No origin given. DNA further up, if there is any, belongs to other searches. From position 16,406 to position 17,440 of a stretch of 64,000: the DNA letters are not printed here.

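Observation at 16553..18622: ABC permease fused to a catalytically truncated GH2 glycosidase ectodomain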

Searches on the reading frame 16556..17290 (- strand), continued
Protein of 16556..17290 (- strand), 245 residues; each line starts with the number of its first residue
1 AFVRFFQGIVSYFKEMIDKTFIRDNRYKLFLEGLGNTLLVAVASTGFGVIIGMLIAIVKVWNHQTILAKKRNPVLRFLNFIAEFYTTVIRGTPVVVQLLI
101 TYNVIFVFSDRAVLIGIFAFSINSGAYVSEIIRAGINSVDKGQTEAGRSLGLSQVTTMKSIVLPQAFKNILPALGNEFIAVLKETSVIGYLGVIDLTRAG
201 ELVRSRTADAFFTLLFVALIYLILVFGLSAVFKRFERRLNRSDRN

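Call 66: list_cluster_members(proteins=[P0353, P0004])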
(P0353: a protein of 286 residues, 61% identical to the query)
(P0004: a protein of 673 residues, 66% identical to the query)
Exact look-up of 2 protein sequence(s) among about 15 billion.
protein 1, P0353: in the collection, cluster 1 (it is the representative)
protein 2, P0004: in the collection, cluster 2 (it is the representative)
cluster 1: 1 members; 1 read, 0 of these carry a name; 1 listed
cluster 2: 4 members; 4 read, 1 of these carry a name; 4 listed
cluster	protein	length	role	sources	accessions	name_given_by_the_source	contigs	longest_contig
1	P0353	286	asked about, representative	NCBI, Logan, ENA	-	-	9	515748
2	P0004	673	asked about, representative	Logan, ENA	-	-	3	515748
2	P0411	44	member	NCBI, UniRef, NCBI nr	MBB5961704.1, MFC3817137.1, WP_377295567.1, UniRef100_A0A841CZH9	DUF664 domain-containing protein [Planomonospora venezuelensis] | Mini-circle protein n=1 Tax=Planomonospora venezuelensis TaxID=1999 RepID=A0A841CZH9_PLAVE | hypothetical protein [Planomonospora venezuelensis]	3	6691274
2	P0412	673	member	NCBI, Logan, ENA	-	-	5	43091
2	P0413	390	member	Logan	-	-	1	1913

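Call 70: search_protein_families(library=pfam, proteins=[L028:6001-6861:+, L028:7041-8231:+], max_evalue=1)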
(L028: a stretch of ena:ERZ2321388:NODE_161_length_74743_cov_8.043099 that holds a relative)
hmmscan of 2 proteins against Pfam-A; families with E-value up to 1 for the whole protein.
L028:6001-6861:+ (286 aa): 7 families
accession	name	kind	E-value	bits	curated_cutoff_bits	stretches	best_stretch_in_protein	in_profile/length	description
PF00497.25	SBP_bac_3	-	2.9e-33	114.9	26.4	1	44-274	1-124/132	Bacterial extracellular solute-binding proteins, family 3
PF10613.14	Lig_chan-Glu_bd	-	4.6e-05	23.9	30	1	84-135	62-113/115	Ligated ion channel L-glutamate- and glycine-binding site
PF12974.12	Phosphonate-bd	-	0.0069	16.2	27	1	125-230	83-181/242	ABC transporter, phosphonate, periplasmic substrate-binding protein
PF09084.16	NMT1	-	0.0082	16.5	20.5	1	79-166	20-112/216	NMT1/THI5 like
PF00496.27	SBP_bac_5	-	0.013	15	32.4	1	53-109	290-347/368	Bacterial extracellular solute-binding proteins, family 5 Middle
PF16567.10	CagD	-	0.027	14.7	25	1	6-64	11-68/205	Pathogenicity island component CagD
PF23006.1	Tor_FN3_1st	-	0.17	12.1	25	1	80-142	10-74/115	Tyrosine-protein kinase receptor torso, first FN3 domain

L028:7041-8231:+ (396 aa): 1 family
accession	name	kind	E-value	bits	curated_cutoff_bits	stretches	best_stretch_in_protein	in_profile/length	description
PF16317.11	Glyco_hydro_99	-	0.012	15.3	33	0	92-131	60-99/341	Glycosyl hydrolase family 99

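Call 74: find_related_loci(query=A5, collection=metagenome_contigs, flank=10000)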
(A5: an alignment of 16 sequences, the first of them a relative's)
Query A5 (286 aa) in metagenome_contigs; peptide patterns used: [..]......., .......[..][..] (x = any residue, [..] = any of these).
530 stretches matched a pattern; 176 encode a relative of the query (tblastn E <= 1e-3); the best 80 are kept; 80 distinct loci.
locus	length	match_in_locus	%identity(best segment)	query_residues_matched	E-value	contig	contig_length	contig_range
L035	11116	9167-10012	87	1-282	4e-162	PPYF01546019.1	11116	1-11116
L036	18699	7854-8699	87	1-282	4e-162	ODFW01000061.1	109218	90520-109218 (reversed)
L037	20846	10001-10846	79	1-282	2e-152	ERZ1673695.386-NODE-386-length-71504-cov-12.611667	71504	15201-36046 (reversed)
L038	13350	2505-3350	78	1-282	2e-151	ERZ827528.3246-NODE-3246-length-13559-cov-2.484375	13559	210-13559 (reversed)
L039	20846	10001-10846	78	1-282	4e-151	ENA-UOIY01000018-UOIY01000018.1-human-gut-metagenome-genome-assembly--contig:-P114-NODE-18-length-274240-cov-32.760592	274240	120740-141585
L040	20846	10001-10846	78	1-282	4e-151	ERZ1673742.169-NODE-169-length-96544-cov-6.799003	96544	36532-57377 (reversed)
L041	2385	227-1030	70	4-282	4e-133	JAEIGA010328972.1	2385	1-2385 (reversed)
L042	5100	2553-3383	60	1-280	4e-108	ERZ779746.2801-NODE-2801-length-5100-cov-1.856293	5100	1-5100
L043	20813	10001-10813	58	11-280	1e-97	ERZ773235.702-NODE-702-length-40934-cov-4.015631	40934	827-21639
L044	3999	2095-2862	57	24-280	1e-91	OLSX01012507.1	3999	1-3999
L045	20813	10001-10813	57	11-280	3e-96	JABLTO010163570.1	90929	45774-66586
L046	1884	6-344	82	170-282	3e-60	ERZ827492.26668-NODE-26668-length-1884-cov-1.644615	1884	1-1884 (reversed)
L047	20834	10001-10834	38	1-276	4e-56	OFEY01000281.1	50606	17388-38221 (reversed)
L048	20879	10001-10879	36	5-279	9e-56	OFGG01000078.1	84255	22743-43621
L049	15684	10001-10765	40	21-276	6e-55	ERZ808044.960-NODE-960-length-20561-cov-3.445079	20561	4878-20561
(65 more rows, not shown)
